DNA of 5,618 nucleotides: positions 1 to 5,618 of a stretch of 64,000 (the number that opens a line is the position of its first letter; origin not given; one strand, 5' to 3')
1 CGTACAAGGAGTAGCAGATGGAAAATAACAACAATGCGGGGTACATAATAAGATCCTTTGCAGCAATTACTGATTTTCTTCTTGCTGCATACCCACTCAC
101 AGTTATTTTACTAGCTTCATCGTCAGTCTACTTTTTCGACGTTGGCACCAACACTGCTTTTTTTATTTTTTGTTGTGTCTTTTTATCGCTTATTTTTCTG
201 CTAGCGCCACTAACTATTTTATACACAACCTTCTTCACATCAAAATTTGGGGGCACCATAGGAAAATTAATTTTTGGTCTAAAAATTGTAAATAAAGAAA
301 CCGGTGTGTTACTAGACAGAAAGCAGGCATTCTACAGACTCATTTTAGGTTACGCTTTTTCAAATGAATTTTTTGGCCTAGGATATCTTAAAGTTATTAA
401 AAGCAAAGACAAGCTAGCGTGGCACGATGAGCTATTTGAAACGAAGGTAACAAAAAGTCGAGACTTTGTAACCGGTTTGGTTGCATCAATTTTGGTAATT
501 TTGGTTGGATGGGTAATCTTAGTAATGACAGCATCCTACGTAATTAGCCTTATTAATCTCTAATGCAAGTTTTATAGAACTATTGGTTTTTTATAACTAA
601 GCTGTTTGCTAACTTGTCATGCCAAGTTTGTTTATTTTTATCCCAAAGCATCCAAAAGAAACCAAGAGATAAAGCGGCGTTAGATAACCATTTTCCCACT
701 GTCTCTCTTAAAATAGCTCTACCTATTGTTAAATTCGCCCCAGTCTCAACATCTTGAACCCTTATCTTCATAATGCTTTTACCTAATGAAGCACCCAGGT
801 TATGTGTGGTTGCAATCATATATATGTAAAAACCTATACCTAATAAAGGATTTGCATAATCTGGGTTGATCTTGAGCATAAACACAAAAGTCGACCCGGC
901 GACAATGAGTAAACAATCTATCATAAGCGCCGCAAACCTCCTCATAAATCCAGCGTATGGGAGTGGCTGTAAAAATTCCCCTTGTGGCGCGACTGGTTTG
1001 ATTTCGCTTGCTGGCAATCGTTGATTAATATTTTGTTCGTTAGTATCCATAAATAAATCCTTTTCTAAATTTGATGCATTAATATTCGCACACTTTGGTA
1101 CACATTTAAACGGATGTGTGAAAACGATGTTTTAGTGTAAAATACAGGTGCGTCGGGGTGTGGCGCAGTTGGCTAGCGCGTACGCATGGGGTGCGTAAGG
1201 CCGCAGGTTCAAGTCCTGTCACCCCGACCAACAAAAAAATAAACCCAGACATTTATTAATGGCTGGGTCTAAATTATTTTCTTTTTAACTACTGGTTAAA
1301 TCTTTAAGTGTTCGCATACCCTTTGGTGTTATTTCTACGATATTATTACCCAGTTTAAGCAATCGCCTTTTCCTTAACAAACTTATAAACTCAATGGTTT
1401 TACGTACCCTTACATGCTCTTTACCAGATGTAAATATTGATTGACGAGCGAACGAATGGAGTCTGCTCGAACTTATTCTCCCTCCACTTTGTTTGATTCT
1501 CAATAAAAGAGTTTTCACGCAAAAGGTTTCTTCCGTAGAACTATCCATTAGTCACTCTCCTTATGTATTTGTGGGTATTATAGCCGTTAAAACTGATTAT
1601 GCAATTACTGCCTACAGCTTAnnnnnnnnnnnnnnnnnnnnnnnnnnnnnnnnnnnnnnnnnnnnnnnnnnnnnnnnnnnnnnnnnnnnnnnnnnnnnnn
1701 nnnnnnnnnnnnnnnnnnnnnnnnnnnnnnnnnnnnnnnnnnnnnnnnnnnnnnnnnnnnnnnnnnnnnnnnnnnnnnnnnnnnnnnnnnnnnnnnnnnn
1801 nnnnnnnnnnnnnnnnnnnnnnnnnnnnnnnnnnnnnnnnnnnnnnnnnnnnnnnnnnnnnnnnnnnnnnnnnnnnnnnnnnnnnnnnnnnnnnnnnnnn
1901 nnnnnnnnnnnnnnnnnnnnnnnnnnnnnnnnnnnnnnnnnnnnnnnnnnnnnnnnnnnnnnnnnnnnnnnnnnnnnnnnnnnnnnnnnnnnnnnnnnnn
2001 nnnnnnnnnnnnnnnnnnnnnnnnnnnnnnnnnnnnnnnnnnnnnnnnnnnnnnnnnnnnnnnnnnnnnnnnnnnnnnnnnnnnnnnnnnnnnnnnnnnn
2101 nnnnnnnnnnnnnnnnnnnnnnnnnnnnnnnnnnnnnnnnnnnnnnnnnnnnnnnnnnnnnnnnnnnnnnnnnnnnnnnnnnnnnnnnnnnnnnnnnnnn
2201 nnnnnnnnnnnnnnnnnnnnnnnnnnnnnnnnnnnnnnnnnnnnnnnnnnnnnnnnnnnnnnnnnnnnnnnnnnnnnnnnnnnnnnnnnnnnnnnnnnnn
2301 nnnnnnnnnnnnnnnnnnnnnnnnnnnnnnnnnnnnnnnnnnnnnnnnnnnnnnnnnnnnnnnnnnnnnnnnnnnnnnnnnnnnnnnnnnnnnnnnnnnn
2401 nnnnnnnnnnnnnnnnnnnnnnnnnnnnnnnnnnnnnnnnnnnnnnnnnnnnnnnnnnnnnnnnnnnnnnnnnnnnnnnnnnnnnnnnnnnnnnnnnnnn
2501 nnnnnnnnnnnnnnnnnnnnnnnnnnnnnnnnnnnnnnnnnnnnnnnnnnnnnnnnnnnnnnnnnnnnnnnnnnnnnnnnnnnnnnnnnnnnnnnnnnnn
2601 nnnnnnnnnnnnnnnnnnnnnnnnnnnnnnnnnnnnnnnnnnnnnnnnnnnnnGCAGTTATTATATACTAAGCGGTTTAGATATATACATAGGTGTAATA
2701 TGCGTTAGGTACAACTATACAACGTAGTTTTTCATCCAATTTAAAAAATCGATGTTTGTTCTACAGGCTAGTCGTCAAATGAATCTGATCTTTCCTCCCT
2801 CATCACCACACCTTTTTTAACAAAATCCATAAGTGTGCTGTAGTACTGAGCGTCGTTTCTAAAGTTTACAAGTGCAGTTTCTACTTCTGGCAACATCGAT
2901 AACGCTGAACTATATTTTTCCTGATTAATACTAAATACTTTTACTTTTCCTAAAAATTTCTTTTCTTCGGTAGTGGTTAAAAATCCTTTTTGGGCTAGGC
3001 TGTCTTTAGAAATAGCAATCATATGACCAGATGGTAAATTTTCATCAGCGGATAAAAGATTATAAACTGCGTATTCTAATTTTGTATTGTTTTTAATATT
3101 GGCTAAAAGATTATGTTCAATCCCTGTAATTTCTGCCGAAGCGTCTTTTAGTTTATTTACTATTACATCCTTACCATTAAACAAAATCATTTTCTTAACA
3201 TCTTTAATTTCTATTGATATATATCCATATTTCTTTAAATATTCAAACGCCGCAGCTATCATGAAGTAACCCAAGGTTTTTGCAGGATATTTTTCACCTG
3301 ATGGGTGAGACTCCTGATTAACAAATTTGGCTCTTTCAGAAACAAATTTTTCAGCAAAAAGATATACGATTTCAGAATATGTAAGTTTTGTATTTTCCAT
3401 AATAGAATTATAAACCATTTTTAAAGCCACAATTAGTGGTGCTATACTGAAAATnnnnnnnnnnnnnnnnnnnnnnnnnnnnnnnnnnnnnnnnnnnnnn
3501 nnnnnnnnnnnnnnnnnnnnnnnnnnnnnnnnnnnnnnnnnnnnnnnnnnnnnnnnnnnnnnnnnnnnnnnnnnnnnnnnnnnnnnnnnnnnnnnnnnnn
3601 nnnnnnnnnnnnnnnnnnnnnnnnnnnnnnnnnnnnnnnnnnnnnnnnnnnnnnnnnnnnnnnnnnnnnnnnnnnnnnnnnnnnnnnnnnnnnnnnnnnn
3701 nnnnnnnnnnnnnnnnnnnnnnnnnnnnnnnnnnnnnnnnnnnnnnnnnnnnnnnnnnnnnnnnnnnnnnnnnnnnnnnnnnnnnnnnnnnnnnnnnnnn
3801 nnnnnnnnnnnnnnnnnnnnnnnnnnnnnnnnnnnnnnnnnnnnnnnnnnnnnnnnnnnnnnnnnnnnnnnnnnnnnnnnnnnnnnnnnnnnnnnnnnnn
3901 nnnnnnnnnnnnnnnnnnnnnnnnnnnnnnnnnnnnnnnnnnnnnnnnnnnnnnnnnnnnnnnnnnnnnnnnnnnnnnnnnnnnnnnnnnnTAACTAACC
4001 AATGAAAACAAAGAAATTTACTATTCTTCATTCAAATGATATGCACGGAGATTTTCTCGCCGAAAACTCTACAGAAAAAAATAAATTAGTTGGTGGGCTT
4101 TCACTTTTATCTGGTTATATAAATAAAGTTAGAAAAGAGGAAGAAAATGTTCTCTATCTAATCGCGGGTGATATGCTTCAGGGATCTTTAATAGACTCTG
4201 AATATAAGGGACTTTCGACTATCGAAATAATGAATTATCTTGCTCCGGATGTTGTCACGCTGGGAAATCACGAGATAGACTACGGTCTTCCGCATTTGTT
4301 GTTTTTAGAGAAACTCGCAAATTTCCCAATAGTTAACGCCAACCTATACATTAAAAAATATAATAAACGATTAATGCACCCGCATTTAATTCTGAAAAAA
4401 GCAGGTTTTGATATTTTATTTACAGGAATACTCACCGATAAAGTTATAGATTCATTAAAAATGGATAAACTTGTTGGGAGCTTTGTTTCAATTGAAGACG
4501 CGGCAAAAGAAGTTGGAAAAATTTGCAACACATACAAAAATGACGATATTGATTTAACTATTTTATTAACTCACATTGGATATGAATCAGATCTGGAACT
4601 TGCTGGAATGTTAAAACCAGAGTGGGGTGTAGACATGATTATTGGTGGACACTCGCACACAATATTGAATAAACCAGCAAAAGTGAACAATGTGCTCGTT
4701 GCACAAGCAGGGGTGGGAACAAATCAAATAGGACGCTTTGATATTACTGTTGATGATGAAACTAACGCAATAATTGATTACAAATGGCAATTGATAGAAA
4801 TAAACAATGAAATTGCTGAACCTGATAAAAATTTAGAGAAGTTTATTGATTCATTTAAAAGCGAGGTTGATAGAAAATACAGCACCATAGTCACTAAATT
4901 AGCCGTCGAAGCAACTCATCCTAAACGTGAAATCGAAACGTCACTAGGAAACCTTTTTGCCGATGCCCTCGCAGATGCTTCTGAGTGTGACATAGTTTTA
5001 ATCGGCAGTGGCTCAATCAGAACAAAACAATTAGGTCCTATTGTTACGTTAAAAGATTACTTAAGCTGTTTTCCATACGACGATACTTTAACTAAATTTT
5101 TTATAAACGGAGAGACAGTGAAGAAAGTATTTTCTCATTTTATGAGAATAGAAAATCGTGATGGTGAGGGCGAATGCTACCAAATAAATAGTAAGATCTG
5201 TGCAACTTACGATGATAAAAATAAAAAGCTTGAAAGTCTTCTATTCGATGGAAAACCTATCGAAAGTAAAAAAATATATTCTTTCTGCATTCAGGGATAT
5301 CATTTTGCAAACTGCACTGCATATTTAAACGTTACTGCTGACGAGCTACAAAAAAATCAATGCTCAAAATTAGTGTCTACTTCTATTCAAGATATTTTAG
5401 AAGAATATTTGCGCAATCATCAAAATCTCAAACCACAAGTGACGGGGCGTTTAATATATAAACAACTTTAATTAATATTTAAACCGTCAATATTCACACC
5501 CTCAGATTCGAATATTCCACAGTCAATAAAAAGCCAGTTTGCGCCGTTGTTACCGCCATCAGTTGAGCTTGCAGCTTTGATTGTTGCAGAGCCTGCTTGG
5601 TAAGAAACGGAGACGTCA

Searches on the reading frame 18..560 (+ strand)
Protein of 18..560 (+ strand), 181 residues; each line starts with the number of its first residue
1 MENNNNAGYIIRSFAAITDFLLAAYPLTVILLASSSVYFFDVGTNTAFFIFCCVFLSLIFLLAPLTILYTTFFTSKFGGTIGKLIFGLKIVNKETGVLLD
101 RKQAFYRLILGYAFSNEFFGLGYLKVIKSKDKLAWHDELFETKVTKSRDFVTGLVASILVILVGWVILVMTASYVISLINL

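Call 21: search_protein_families(library=pfam, proteins=[window:18-560:+], max_evalue=0.001)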
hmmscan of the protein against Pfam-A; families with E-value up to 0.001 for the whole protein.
window:18-560:+ (181 aa): 1 family
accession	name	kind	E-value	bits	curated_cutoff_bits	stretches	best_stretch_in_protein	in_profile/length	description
PF06271.18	RDD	-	2.7e-14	54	24.1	1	11-139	6-135/137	RDD family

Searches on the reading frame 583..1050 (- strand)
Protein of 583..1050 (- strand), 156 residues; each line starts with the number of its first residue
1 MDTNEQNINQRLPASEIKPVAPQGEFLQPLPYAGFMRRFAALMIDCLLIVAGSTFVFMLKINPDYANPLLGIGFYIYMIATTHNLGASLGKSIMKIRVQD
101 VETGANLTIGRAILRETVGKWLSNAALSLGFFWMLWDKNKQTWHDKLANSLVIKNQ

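Call 21: search_protein_families(library=pfam, proteins=[window:583-1050:-], max_evalue=0.001)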
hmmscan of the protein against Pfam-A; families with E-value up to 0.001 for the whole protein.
window:583-1050:- (156 aa): 1 family
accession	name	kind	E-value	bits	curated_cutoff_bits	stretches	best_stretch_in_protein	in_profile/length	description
PF06271.18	RDD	-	2e-20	73.9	24.1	1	32-149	1-137/137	RDD family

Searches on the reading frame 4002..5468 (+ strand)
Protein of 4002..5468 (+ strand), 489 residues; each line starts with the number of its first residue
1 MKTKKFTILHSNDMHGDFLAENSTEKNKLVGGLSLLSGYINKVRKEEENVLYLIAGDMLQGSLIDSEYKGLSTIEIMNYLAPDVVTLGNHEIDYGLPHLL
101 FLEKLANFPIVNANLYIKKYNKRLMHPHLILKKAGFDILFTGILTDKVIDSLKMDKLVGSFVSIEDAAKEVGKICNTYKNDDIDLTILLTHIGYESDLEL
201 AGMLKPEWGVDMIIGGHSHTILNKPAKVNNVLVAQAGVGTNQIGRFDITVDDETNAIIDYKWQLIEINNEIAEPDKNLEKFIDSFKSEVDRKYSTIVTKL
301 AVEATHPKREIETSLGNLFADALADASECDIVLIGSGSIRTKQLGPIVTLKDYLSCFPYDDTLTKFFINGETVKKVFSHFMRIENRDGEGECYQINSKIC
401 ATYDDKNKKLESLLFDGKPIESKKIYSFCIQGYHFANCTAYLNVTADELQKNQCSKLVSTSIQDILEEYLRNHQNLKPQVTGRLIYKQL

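Call 8: search_protein_families(library=pfam, proteins=[window:4002-5468:+], max_evalue=0.01)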
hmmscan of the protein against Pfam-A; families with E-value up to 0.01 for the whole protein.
window:4002-5468:+ (489 aa): 2 families
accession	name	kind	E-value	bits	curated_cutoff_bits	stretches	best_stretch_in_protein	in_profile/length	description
PF02872.23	5_nucleotid_C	-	1.1e-16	61.8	23.6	1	305-439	14-151/158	5'-nucleotidase, C-terminal domain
PF00149.33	Metallophos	-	1.8e-13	51.8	21.5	1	7-219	2-189/191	Calcineurin-like phosphoesterase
